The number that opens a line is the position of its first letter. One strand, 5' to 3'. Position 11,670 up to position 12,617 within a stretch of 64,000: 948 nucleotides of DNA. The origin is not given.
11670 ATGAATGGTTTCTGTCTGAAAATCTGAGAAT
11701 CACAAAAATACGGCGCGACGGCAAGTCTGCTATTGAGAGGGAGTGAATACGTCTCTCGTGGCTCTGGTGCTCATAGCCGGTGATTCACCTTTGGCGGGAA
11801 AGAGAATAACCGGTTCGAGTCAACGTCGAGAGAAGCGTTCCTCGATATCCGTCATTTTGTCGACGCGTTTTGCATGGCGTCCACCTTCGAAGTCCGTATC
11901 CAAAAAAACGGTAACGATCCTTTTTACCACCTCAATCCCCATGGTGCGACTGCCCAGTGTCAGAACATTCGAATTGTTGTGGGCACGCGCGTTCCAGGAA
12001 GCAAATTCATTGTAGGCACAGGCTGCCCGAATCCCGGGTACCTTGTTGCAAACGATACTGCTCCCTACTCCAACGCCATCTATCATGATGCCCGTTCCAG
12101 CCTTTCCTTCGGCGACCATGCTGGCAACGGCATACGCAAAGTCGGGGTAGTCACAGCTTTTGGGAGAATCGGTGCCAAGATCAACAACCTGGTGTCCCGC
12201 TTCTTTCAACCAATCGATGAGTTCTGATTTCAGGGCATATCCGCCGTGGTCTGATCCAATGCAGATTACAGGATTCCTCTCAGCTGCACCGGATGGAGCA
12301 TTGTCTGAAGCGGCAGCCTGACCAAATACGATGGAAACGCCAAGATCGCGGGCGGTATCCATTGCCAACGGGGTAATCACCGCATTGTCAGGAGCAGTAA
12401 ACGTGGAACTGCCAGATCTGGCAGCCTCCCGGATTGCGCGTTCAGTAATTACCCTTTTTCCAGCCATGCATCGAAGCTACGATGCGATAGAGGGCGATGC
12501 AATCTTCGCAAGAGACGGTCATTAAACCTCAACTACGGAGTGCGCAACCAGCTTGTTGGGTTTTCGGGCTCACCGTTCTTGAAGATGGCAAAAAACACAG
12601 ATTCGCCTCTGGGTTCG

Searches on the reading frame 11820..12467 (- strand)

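Call 26: search_protein_families(library=pfam, proteins=[window:11820-12467:-], max_evalue=0.001)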
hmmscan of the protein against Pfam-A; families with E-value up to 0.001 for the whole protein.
window:11820-12467:- (215 aa): 1 family
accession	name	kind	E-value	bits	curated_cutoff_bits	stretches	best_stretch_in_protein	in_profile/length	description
PF02502.23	LacAB_rpiB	-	1.5e-52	177.6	24.7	1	68-205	1-138/138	Ribose/Galactose Isomerase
